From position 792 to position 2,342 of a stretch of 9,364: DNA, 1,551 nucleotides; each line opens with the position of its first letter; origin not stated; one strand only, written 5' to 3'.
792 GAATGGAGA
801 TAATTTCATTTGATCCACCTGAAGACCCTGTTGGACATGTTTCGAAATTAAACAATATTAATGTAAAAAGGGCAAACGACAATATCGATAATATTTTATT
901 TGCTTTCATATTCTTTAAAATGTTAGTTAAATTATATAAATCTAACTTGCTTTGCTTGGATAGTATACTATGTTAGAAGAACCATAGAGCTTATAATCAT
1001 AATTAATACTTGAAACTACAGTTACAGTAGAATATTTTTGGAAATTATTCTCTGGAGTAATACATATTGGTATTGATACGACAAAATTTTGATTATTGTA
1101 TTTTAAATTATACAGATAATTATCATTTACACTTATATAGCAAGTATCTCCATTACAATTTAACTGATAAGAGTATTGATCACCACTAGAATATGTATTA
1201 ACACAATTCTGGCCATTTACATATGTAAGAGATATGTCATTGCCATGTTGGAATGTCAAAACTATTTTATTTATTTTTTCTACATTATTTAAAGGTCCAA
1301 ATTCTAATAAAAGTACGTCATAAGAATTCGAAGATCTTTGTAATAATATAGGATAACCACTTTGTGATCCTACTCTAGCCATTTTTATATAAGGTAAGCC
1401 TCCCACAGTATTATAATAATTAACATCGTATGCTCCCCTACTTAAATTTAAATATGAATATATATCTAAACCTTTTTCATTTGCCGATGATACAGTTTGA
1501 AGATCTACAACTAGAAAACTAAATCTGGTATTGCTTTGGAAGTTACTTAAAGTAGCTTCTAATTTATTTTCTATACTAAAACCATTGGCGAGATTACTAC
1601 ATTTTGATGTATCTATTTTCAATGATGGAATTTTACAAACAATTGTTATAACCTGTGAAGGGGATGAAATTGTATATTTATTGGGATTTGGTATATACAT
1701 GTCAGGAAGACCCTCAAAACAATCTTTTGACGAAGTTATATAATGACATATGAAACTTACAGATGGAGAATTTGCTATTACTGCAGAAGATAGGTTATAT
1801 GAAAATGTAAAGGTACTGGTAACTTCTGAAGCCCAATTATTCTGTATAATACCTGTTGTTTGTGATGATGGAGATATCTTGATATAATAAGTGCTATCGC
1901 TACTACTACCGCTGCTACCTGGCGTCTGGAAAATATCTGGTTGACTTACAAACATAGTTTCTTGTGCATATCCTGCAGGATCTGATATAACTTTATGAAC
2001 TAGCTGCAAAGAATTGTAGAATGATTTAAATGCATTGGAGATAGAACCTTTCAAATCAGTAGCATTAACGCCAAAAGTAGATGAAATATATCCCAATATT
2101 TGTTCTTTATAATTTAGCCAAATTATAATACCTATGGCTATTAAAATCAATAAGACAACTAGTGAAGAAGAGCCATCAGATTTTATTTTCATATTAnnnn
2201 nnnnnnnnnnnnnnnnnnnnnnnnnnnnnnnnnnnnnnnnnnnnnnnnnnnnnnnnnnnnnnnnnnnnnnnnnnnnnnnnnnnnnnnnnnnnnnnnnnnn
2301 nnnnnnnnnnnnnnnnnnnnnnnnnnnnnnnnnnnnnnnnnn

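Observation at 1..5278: Prepilin-peptidase-led cluster of three uncharacterised surface proteins: candidate undescribed archaeal surface filament or adhesion system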

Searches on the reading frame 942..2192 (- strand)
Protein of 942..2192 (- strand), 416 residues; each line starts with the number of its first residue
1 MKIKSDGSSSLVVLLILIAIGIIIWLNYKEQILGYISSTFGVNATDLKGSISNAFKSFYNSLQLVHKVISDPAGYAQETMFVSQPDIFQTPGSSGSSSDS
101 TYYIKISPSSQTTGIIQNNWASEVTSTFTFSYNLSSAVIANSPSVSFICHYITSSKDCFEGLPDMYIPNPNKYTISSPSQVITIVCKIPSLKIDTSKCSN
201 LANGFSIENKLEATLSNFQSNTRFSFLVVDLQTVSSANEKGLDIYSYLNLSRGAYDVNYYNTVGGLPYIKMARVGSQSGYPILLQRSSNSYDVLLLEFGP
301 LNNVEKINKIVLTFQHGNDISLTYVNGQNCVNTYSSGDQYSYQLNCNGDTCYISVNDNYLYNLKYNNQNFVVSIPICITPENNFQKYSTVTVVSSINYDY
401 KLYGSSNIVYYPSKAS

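Call 5: search_protein_families(library=pfam, proteins=[window:945-2192:-], max_evalue=1)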
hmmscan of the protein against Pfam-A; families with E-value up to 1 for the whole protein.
window:945-2192:- (416 aa): 0 families

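Call 6: search_protein_families(library=ncbifam, proteins=[window:945-2192:-], max_evalue=1)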
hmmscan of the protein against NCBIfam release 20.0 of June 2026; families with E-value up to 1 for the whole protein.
window:945-2192:- (416 aa): 0 families

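Call 7: find_encoding_contigs(protein=window:942-2192:-, flank=10000, max_places=6)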
Protein window:942-2192:- (416 aa): no gene with exactly this product is on record in the collection.

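Call 8: find_homologous_proteins(query=window:945-2192:-, max_evalue=0.01)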
Query window:945-2192:- (416 aa): 1 proteins with E <= 0.01 among 3766 candidates.
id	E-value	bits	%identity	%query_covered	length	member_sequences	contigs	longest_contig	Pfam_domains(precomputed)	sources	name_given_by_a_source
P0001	9.8e-181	619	98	70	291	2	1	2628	-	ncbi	ncbi:MAG: hypothetical protein ACPLX8_00585, partial [Nanopusillaceae archaeon]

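Call 18: find_related_loci(query=A2, collection=metagenome_contigs, flank=10000)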
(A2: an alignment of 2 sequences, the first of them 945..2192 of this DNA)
Query A2 (416 aa) in metagenome_contigs; peptide patterns used: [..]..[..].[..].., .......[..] (x = any residue, [..] = any of these).
591 stretches matched a pattern; 1 encode a relative of the query (tblastn E <= 1e-3); 1 distinct loci.
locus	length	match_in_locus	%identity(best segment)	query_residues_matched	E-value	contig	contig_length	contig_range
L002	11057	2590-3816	33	7-410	4e-61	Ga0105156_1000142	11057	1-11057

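Call 27: search_protein_representatives(protein=window:945-2192:-)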
Query: 416 residues. Proteins with E-value up to 0.001 (for the whole library): 16; up to 1e-10: 12; up to 1e-30: 4. The best 16 are listed.
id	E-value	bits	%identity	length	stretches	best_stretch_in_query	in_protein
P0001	3.1e-181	618.9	98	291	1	126-416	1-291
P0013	1.7e-68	247.7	36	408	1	4-413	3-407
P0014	3.0e-53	197.6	36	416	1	7-411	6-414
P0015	5.3e-31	124.3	29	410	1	10-413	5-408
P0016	1.2e-29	119.8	32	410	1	3-407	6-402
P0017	8.4e-28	113.8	34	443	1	48-406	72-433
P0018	9.2e-27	110.4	27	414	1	7-413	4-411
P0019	1.1e-23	100.3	29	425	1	11-412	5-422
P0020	8.4e-17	77.6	29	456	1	31-410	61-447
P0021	4.6e-16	75.1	30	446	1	202-402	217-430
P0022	4.1e-11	58.9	28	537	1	181-410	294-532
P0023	7.2e-11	58.0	32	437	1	212-410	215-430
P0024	3.1e-10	56.0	26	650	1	184-412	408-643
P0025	2.2e-07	46.6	25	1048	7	305-365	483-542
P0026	7.7e-05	38.2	31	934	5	255-323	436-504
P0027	5.1e-04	35.5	27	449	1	4-410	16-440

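Call 42: predict_structure(alignment_id=A5)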
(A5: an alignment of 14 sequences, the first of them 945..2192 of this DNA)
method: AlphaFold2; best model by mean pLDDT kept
length: 416 residues; sequences in the alignment: 14
mean_pLDDT: 83.3   pTM: 0.74
mean pLDDT of the five models: 83.3, 82.4, 81.6, 81.0, 80.7
residues with pLDDT >= 90: 218; 70-90: 124; 50-70: 41; < 50: 33
segments of 3 or more residues with pLDDT < 50: 1-7, 41-52, 89-99
pLDDT, mean of each block of 10 residues (from residue 1): 44 74 74 56 44 52 64 70 71 41 87 88 94 86 93 90 92 93 94 87 89 95 95 89 92 90 88 81 86 92 94 95 90 93 96 95 91 94 92 96 94 73
secondary structure, 60 per line:
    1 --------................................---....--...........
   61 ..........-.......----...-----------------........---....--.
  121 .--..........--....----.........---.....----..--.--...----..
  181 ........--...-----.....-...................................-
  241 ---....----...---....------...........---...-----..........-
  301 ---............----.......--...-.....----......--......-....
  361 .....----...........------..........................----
elements in order: H9-40 H44-47 H50-70 H72-78 E83-85 E103-110 E114-117 E124-133 H136-139 E144-152 E172-174 E179-188 E191-193 H199-203 E205-230 H231-239 H244-247 E258-261 E268-273 H274-278 E282-284 E290-299 E304-315 E320-326 E329-331 E333-337 E342-347 E350-355 H357-365 E370-380 E387-412

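Call 46: fold_search(model_id=the predicted structure, library=pdb)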
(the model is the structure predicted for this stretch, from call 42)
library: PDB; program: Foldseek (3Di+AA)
matches with E <= 10: 1618; with E <= 0.001: 40
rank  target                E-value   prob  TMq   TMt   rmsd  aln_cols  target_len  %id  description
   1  4g1e_A                8.3e-06  0.69  0.13  0.07  29.8       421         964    7  Crystal structure of integrin alpha V beta 3 with coil-coiled tag. (released 2012-12-12)
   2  4mmz_A                1.5e-05  0.87  0.16  0.08  27.0       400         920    8  Integrin AlphaVBeta3 ectodomain bound to an antagonistic tenth domain of Fibronectin (released 2014-03-26)
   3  1jv2_A                2.0e-05  0.77  0.14  0.07  26.5       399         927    9  CRYSTAL STRUCTURE OF THE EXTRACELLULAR SEGMENT OF INTEGRIN ALPHAVBETA3 (released 2001-10-17)
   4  3ly6_A                3.0e-05  0.92  0.15  0.10  26.3       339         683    8  Crystal structure of human transglutaminase 2 complex with adenosine 5' Triphosphate (released 2010-08-18)
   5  8xez_A                3.5e-05  0.54  0.13  0.07  29.7       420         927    7  Cryo-EM structure of integrin ITGAV/ITGB3 complex, conformation 5 (released 2024-12-18)
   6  3k6s_C                3.7e-05  0.92  0.18  0.09  22.4       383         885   12  Structure of integrin alphaXbeta2 ectodomain (released 2010-01-12)
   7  6a8p_A                4.9e-05  0.95  0.16  0.11  24.5       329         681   10  Transglutaminase 2 mutant G224V in complex with GTP (released 2018-09-26)
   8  4o02_A                4.9e-05  0.57  0.14  0.07  27.1       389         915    7  AlphaVBeta3 integrin in complex with monoclonal antibody FAB fragment. (released 2014-04-02)
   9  6kzb_C                5.5e-05  0.91  0.15  0.10  25.5       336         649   10  Transglutaminase2 complexed with calcium (released 2020-12-09)
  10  3k71_C                5.5e-05  0.89  0.17  0.09  22.6       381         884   11  Structure of integrin alphaX beta2 ectodomain (released 2010-01-12)
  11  3k71_A                5.8e-05  0.89  0.17  0.09  22.6       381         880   11  Structure of integrin alphaX beta2 ectodomain (released 2010-01-12)
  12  3k71_E                5.8e-05  0.89  0.17  0.09  22.6       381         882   10  Structure of integrin alphaX beta2 ectodomain (released 2010-01-12)
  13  3k6s_E                6.1e-05  0.90  0.18  0.09  22.7       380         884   12  Structure of integrin alphaXbeta2 ectodomain (released 2010-01-12)
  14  6kzb_A                6.8e-05  0.95  0.16  0.11  25.0       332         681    9  Transglutaminase2 complexed with calcium (released 2020-12-09)
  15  7usl_A                7.6e-05  0.63  0.14  0.08  26.3       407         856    9  Integrin alphaM/beta2 ectodomain in complex with adenylate cyclase toxin RTX751 and M1F5 Fab (released 2022-08-17)
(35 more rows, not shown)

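Call 60: search_solved_structures(query=A5, max_evalue=1)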
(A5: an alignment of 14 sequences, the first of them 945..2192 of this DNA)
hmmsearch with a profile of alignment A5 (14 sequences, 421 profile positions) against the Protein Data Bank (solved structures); distinct sequences matched with E-value up to 1: 0.

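Call 74: find_encoding_contigs(protein=P0027, flank=8000, max_places=2)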
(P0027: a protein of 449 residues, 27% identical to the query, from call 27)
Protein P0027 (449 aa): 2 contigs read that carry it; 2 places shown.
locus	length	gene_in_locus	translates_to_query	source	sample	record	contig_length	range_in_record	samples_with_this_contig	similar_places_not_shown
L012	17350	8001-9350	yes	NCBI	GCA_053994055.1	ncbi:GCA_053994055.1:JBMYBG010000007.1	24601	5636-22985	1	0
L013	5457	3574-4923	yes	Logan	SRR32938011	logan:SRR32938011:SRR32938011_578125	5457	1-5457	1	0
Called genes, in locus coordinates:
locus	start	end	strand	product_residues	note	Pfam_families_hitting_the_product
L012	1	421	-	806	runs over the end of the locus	PF03104:DNA_pol_B_exo1, PF13482:RNase_H_2 (weak), PF10108:DNA_pol_B_exo2, PF00136:DNA_pol_B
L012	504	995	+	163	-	-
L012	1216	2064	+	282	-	PF07091:FmrO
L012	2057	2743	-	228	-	PF22199:FKBP26_IF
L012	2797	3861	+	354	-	PF00091:Tubulin, PF12327:FtsZ_C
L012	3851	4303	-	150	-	PF03439:Spt5-NGN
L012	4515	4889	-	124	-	-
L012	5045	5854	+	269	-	-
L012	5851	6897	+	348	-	PF26356:Pelota_N, PF03464:eRF1_2 (faint), PF03465:eRF1_3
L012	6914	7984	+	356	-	-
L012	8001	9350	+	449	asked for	-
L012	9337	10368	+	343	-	-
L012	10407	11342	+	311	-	-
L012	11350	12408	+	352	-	-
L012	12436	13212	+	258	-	PF07541:EIF_2_alpha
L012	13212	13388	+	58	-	PF04135:Nop10p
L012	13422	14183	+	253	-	PF09754:PAC2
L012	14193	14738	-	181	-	PF27325:MJ0538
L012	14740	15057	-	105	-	PF00935:Ribosomal_L44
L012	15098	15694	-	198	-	PF22090:Gins51_C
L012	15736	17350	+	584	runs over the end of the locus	PF17915:zf_Rg (faint), PF04851:ResIII, PF00176:SNF2-rel_dom (faint), PF00270:DEAD, PF00271:Helicase_C (faint)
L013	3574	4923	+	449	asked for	-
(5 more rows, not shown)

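Call 75: find_encoding_contigs(protein=P0021, flank=8000, max_places=2)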
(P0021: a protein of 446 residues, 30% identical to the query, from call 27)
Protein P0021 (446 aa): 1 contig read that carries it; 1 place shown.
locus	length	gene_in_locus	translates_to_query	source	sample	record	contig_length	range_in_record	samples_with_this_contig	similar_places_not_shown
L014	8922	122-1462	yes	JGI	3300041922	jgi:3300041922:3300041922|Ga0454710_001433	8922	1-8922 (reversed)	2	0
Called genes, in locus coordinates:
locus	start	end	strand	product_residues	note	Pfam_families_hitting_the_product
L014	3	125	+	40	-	?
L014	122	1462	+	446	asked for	-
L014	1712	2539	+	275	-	-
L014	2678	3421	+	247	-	-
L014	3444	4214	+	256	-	PF00575:S1 (weak), PF07541:EIF_2_alpha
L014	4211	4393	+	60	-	PF04135:Nop10p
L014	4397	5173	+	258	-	PF09754:PAC2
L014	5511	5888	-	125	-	PF00154:RecA_N (weak), PF13481:AAA_25 (weak), PF06745:ATPase, PF23442:DUF7125 (weak)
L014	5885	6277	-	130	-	-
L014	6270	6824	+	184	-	PF01092:Ribosomal_S6e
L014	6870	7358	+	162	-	-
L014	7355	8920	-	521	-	?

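Call 78: list_cluster_members(proteins=[P0013, P0015, P0016, P0017, P0018, P0019, P0020, P0021, P0023, P0027])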
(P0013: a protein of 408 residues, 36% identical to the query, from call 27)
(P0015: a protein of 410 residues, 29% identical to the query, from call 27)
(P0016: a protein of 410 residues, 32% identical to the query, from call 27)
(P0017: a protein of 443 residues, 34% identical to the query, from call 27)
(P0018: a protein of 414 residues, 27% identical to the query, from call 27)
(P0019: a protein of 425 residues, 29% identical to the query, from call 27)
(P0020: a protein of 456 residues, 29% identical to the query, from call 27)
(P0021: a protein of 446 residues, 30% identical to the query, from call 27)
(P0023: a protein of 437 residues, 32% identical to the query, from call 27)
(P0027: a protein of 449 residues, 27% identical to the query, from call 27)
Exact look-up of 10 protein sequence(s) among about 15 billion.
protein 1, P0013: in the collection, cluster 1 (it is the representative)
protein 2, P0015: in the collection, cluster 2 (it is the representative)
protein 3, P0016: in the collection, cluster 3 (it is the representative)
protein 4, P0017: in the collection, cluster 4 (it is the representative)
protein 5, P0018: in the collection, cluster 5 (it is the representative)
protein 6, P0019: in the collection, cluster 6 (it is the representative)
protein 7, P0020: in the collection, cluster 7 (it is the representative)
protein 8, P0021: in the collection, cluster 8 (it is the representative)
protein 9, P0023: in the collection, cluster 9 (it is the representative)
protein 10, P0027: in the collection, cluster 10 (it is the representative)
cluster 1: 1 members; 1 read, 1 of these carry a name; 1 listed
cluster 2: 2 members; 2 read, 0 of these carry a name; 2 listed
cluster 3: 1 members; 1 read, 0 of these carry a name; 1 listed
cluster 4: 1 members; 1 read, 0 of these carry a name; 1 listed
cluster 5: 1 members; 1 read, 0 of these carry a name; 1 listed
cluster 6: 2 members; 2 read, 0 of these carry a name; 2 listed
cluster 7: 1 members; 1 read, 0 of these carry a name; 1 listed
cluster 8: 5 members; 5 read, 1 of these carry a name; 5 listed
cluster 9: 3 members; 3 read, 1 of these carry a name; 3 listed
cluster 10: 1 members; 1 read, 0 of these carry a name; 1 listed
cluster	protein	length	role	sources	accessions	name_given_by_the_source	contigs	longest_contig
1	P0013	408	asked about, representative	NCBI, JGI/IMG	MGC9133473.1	MAG: hypothetical protein ACP5GJ_03690 [Nanopusillaceae archaeon] | hypothetical protein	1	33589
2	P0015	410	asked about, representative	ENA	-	-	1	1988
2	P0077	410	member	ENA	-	-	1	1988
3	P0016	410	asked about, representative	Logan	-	-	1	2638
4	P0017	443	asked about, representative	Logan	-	-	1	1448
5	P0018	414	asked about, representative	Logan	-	-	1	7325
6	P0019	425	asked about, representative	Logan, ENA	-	-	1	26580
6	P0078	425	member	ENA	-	-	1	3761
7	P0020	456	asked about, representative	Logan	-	-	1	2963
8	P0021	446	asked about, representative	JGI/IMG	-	hypothetical protein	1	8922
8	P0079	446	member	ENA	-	-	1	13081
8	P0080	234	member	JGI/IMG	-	-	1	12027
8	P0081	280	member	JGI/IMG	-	-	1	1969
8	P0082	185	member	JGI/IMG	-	-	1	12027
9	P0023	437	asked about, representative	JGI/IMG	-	-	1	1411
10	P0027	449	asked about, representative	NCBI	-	-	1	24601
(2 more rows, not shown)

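Call 106: search_protein_families(library=pfam, proteins=[L012:9337-10365:+, L012:11350-12405:+], max_evalue=0.01)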
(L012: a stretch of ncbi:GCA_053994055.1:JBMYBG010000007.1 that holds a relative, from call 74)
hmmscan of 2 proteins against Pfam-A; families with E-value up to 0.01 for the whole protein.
L012:9337-10365:+ (343 aa): 0 families

L012:11350-12405:+ (352 aa): 0 families
